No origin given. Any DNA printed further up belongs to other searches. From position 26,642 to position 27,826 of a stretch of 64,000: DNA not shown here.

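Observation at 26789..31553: Split, order-permuted NAD-linked selenocysteine formate dehydrogenase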

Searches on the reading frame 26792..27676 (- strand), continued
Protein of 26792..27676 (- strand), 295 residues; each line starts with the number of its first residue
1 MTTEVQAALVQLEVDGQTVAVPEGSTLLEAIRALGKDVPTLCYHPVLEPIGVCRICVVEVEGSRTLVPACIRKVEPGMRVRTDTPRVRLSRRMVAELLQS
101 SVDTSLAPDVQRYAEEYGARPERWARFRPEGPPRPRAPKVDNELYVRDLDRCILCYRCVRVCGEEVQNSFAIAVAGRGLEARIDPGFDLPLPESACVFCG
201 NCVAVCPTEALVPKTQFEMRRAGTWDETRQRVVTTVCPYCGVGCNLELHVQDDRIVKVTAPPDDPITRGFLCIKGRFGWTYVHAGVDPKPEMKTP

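Call 34: search_protein_families(library=ncbifam, proteins=[window:26792-27676:-], max_evalue=0.00001)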
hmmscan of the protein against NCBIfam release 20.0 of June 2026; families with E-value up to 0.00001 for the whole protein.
window:26792-27676:- (295 aa): 25 families
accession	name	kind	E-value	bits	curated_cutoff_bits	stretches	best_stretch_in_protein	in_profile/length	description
NF040763.1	FeFe_hydrog_A6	exception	1e-52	179.3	765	1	10-239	1-232/571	NADH-dependent [FeFe] hydrogenase, group A6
TIGR01973.1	NuoG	equivalog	5.4e-45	154.3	470.05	1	12-284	1-266/606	NADH-quinone oxidoreductase subunit NuoG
NF005745.0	PRK07569.1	equivalog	7.3e-43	146.6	333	1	10-216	4-212/238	bidirectional hydrogenase complex protein HoxU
NF005895.0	PRK07860.1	equivalog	1.2e-30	106.2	802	1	3-284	11-288/811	NADH-quinone oxidoreductase subunit G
NF040762.1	Hydr_FeFe_Clost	exception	3e-27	95.5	900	1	11-238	2-230/572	ferredoxin hydrogenase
NF006305.0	PRK08493.1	equivalog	1.8e-26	92.5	591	2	10-96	2-86/819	NADH-quinone oxidoreductase subunit G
NF009454.0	PRK12814.1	equivalog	3.9e-18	65.2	916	1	10-96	4-90/657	putative NADPH-dependent glutamate synthase small subunit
TIGR01591.1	Fdh-alpha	equivalog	5.1e-15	54.6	666.25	1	235-284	1-50/672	formate dehydrogenase subunit alpha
TIGR02512.1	FeFe_hydrog_A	subfamily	1.7e-14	53.5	405.95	1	146-244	3-99/375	[FeFe] hydrogenase, group A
NF041513.1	formate_DH_Act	exception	4.8e-13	47.8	1400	1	227-276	37-86/1067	formate dehydrogenase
NF004546.0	PRK05888.3-3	equivalog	8.1e-10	38.4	260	1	146-212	60-125/196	NADH-quinone oxidoreductase subunit NuoI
TIGR01553.1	formate-DH-alph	equivalog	1.3e-08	33.1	814.2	1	227-284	39-103/1009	formate dehydrogenase-N subunit alpha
TIGR01971.1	NuoI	subfamily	1.7e-08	34.1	113.05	1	148-221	40-108/121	NADH-quinone oxidoreductase, chain I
NF004898.0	PRK06259.1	equivalog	2.6e-08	32.9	385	1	18-225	22-217/488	fumarate reductase (CoM/CoB) subunit TfrB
NF010055.0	PRK13532.1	equivalog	3.6e-08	32.1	904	1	225-277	35-87/830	nitrate reductase catalytic subunit NapA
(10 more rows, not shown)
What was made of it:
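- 26789..27676 (-): alpha-N: the Fe-S half of the FDH alpha subunit (295 aa). It has a [2Fe-2S], two ferredoxin-type [4Fe-4S], and the molybdopterin-type FS0 [4Fe-4S] (C237/C240/C244/C272) with Lys274. TIGR01591 profile positions 1-50 match residues 235-284 (call 34).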

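Call 53: search_protein_representatives(protein=window:26792-27676:-)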
Query: 295 residues. Proteins with E-value up to 0.001 (for the whole library): 16247; up to 1e-10: 7837; up to 1e-30: 1073. The best 150 are listed.
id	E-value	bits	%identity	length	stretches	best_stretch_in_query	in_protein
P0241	6.5e-110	383.4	61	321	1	9-283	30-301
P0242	1.9e-93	329.3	56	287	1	9-291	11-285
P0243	1.8e-91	322.8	39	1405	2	8-283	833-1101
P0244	3.5e-76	272.6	61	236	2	9-131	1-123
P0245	5.1e-74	265.5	53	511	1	9-284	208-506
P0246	6.2e-73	261.9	60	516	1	5-213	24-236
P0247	6.2e-71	255.4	60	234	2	137-288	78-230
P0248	2.7e-69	250.0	54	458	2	137-290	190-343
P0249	2.6e-68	246.7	65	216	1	94-283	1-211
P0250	5.6e-67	242.4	61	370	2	136-283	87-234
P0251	2.3e-66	240.3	63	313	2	131-227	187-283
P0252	5.8e-66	239.0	59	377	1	104-282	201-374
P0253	5.1e-65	235.9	67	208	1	136-283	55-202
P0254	1.9e-63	230.8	63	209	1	128-284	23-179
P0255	4.4e-63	229.6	65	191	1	138-283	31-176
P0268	5.9e-55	202.9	47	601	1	10-282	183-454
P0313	1.4e-49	185.3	43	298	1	10-283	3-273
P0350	5.4e-47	176.8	41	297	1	9-282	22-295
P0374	7.1e-46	173.1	38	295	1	10-283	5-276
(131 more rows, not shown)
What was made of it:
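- At 50% clustering the family collapses to about two full-length representatives, and the next tier, at 45% identity or less, is fused (call 53).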

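Call 59: search_protein_families(library=pfam, proteins=[P0243, P0245, P0268, P0313, P0350, P0374, P0241, P0242], max_evalue=0.000001)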
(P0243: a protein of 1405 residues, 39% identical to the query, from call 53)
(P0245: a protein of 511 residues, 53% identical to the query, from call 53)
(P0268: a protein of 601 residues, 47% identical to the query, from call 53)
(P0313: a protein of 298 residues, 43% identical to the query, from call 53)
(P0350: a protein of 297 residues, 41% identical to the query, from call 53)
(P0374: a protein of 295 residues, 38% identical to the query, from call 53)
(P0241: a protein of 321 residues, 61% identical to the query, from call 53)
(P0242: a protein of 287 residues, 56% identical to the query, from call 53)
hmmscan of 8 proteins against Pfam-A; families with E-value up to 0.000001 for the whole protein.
P0243 (1405 aa): 11 families
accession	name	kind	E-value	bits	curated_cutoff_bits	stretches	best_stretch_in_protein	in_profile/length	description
PF00384.28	Molybdopterin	-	4.2e-122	408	24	3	272-677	1-352/353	Molybdopterin oxidoreductase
PF13510.11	Fer2_4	-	8.4e-42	141.6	22.8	2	835-909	4-81/82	2Fe-2S iron-sulfur cluster binding domain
PF10588.14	NADH-G_4Fe-4S_3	-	1.2e-36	124.4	27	2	83-122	1-40/40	NADH-ubiquinone oxidoreductase-G iron-sulfur binding region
PF22117.2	Fer4_Nqo3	-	3.1e-26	91.8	27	2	971-1035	3-67/67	NADH-quinone oxidoreductase subunit 3, ferredoxin-like domain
PF04879.21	Molybdop_Fe4S4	-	5.9e-25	87.4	22.7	2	215-269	1-55/55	Molybdopterin oxidoreductase Fe4S4 domain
PF01568.27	Molydop_binding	-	4.9e-19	68.8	26.8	1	725-820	2-99/110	Molydopterin dinucleotide binding domain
PF00037.32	Fer4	-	1.9e-15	56.4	21.1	0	1018-1035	7-24/24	4Fe-4S binding domain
PF12838.12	Fer4_7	-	4.5e-15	56.3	27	2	978-1033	1-52/52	4Fe-4S dicluster domain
PF14697.11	Fer4_21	-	8.8e-11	42.2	35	1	975-1033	4-56/59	4Fe-4S dicluster domain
PF12837.12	Fer4_6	-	2.8e-09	36.9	25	0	972-991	2-21/24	4Fe-4S binding domain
PF13237.11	Fer4_10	-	1.2e-07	32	25.5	0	139-197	2-53/53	4Fe-4S dicluster domain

P0245 (511 aa): 4 families
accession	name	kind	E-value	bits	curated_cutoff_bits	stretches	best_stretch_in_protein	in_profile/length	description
PF04879.21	Molybdop_Fe4S4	-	1.8e-20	73.1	22.7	1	454-506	3-55/55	Molybdopterin oxidoreductase Fe4S4 domain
PF13510.11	Fer2_4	-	1.6e-19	70.2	22.8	1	207-283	2-81/82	2Fe-2S iron-sulfur cluster binding domain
PF10589.14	NADH_4Fe-4S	-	2.7e-12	46.8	23.5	1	117-157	1-41/85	NADH-ubiquinone oxidoreductase-F iron-sulfur binding region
PF10531.15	SLBB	-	2.5e-07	30.9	27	1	32-67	2-37/55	SLBB domain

P0268 (601 aa): 6 families
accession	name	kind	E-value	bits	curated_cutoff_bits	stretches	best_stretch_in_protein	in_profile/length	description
PF00384.28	Molybdopterin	-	7.2e-20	71.8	24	1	459-598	1-131/353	Molybdopterin oxidoreductase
PF13510.11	Fer2_4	-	6.4e-18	65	22.8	1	181-257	2-81/82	2Fe-2S iron-sulfur cluster binding domain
PF04879.21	Molybdop_Fe4S4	-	5.7e-15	55.5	22.7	1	402-453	3-52/55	Molybdopterin oxidoreductase Fe4S4 domain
PF12838.12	Fer4_7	-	8e-09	36.3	27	1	328-385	2-52/52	4Fe-4S dicluster domain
PF13237.11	Fer4_10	-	1.2e-08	35.2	25.5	0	369-414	7-48/53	4Fe-4S dicluster domain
PF22117.2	Fer4_Nqo3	-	6e-08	33.2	27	1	327-386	10-66/67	NADH-quinone oxidoreductase subunit 3, ferredoxin-like domain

P0313 (298 aa): 6 families
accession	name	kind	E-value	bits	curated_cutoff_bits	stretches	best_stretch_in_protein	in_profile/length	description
PF13510.11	Fer2_4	-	2e-20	73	22.8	1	2-79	3-81/82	2Fe-2S iron-sulfur cluster binding domain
PF04879.21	Molybdop_Fe4S4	-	2.8e-19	69.3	22.7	1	222-273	2-54/55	Molybdopterin oxidoreductase Fe4S4 domain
PF12838.12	Fer4_7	-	1.3e-08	35.7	27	1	146-203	2-52/52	4Fe-4S dicluster domain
PF13183.11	Fer4_8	-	2.6e-08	34.7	27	1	142-202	1-67/68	4Fe-4S dicluster domain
PF00037.32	Fer4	-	1e-07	31.9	21.1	0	187-204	6-23/24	4Fe-4S binding domain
PF13187.11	Fer4_9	-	1.8e-07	31.5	27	1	145-203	1-51/52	4Fe-4S dicluster domain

P0350 (297 aa): 3 families
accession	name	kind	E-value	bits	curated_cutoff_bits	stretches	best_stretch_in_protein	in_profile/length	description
PF13510.11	Fer2_4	-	4e-22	78.5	22.8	1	21-97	2-81/82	2Fe-2S iron-sulfur cluster binding domain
PF00111.32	Fer2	-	1.9e-08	34.5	21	1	26-86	2-58/77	2Fe-2S iron-sulfur cluster binding domain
PF00037.32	Fer4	-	5.4e-07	29.6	21.1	1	206-223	6-23/24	4Fe-4S binding domain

P0374 (295 aa): 7 families
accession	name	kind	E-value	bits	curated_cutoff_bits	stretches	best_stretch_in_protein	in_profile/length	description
PF13510.11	Fer2_4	-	1.7e-19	70.1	22.8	1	3-76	2-78/82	2Fe-2S iron-sulfur cluster binding domain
PF04879.21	Molybdop_Fe4S4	-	1.3e-17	63.9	22.7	1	224-276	2-54/55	Molybdopterin oxidoreductase Fe4S4 domain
PF22117.2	Fer4_Nqo3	-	1.4e-09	38.5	27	1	142-208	2-66/67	NADH-quinone oxidoreductase subunit 3, ferredoxin-like domain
PF12838.12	Fer4_7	-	1.9e-09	38.3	27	1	150-207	1-52/52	4Fe-4S dicluster domain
PF12837.12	Fer4_6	-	6e-08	32.7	25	0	145-162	3-20/24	4Fe-4S binding domain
PF00111.32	Fer2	-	1.6e-07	31.6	21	1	8-56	2-48/77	2Fe-2S iron-sulfur cluster binding domain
PF00037.32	Fer4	-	4.9e-07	29.7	21.1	1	188-208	3-23/24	4Fe-4S binding domain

P0241 (321 aa): 4 families
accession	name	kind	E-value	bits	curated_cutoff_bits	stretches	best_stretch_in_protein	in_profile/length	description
PF04879.21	Molybdop_Fe4S4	-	9e-21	74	22.7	1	250-300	3-53/55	Molybdopterin oxidoreductase Fe4S4 domain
PF13510.11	Fer2_4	-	2.8e-20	72.6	22.8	1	29-105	2-81/82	2Fe-2S iron-sulfur cluster binding domain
PF00037.32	Fer4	-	1e-08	35.1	21.1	0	211-229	5-23/24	4Fe-4S binding domain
PF12838.12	Fer4_7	-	2.7e-08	34.6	27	1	169-228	1-52/52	4Fe-4S dicluster domain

P0242 (287 aa): 8 families
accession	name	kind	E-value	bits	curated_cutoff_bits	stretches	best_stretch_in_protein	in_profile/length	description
PF13510.11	Fer2_4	-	4.6e-21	75.1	22.8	1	12-86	4-81/82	2Fe-2S iron-sulfur cluster binding domain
PF04879.21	Molybdop_Fe4S4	-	2.1e-17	63.2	22.7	1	228-276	3-51/55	Molybdopterin oxidoreductase Fe4S4 domain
PF00037.32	Fer4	-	1.5e-10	40.9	21.1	1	187-207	3-23/24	4Fe-4S binding domain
PF12838.12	Fer4_7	-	6e-10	39.9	27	1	147-206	1-52/52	4Fe-4S dicluster domain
PF22117.2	Fer4_Nqo3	-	9.3e-09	35.8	27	1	144-207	7-66/67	NADH-quinone oxidoreductase subunit 3, ferredoxin-like domain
PF13237.11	Fer4_10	-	2.3e-08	34.3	25.5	0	187-240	4-48/53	4Fe-4S dicluster domain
PF00111.32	Fer2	-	8.2e-08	32.5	21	1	17-65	6-50/77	2Fe-2S iron-sulfur cluster binding domain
PF13187.11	Fer4_9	-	1.8e-07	31.5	27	1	147-206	1-51/52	4Fe-4S dicluster domain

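Call 68: find_encoding_contigs(protein=P0313, flank=6000, max_places=2)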
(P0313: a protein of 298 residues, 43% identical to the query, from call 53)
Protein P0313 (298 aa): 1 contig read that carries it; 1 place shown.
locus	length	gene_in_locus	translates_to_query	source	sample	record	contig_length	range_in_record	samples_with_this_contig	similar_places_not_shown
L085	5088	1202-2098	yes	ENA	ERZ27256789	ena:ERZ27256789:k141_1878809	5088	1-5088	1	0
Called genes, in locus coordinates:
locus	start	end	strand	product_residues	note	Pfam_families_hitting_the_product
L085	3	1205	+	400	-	?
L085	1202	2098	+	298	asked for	PF13510:Fer2_4, PF12837:Fer4_6 (faint), PF14697:Fer4_21 (weak), PF12838:Fer4_7, PF13183:Fer4_8, PF13187:Fer4_9 (weak), PF00037:Fer4 (weak), PF04879:Molybdop_Fe4S4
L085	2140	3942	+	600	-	PF00384:Molybdopterin, PF01568:Molydop_binding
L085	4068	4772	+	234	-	PF00571:CBS, PF04972:BON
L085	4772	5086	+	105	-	?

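Call 69: find_encoding_contigs(protein=P0374, flank=6000, max_places=2)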
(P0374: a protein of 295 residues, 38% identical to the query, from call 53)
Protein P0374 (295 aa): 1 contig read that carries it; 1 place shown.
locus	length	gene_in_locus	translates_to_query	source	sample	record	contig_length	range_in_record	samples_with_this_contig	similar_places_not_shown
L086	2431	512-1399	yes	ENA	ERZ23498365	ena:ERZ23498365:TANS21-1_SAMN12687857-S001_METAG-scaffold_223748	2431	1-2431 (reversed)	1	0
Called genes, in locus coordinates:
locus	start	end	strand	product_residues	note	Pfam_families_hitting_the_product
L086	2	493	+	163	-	?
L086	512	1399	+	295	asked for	PF00111:Fer2, PF13510:Fer2_4, PF13237:Fer4_10 (weak), PF14697:Fer4_21 (weak), PF22117:Fer4_Nqo3, PF12838:Fer4_7, PF13187:Fer4_9 (weak), PF04879:Molybdop_Fe4S4, +2 more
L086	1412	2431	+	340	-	?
